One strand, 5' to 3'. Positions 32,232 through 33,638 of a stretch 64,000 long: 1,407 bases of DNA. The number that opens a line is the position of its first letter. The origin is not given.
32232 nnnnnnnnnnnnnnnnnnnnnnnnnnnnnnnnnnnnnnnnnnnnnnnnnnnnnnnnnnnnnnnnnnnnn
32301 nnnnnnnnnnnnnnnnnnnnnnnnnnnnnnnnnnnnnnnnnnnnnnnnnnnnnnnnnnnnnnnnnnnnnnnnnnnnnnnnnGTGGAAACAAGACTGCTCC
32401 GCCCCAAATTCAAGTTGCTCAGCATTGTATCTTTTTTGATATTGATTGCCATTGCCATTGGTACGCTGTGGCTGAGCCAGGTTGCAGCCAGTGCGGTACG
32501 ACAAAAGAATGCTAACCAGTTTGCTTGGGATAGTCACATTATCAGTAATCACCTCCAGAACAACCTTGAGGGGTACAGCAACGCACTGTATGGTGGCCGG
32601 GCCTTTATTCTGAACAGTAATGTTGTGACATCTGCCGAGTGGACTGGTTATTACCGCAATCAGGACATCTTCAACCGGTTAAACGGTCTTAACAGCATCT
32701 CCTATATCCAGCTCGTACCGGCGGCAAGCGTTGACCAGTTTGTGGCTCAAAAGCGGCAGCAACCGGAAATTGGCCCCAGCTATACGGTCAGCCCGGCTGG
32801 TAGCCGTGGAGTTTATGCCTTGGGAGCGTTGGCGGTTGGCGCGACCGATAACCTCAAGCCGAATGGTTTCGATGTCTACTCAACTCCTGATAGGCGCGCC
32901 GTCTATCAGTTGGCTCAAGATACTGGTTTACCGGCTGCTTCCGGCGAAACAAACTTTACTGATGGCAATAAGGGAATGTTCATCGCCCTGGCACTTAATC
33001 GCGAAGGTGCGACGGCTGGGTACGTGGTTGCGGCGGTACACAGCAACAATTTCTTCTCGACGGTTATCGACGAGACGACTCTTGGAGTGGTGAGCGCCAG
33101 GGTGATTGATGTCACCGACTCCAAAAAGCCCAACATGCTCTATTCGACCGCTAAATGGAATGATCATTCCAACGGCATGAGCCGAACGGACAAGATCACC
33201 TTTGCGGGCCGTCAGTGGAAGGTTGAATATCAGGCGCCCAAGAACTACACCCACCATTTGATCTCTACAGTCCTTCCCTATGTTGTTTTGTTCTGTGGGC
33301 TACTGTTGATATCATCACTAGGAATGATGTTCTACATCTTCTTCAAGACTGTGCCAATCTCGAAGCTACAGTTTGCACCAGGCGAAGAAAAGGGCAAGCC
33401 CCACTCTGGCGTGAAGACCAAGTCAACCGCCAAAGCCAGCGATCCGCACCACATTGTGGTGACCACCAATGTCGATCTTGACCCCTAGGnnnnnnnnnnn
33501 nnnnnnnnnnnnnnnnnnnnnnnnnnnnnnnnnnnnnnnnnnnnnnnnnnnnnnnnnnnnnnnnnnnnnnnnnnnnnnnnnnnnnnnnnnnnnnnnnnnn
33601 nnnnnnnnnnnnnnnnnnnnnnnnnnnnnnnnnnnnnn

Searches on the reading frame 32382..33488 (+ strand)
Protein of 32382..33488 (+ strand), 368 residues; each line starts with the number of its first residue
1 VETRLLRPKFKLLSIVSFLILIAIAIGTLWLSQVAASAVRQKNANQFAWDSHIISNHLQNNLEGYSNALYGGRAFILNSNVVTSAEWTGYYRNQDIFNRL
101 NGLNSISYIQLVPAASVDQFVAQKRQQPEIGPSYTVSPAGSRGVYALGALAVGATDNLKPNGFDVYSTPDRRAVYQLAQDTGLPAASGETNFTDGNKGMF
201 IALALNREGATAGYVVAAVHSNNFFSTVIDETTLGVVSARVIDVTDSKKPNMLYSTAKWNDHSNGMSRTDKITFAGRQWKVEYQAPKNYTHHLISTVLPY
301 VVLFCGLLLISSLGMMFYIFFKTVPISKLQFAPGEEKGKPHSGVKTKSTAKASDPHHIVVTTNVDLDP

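Call 61: search_protein_families(library=pfam, proteins=[window:32382-33488:+], max_evalue=0.001)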
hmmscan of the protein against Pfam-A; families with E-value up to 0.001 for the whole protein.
window:32382-33488:+ (368 aa): 1 family
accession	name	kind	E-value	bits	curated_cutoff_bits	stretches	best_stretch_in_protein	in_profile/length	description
PF03924.19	CHASE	-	2.2e-20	73.7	25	1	82-254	3-189/189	CHASE domain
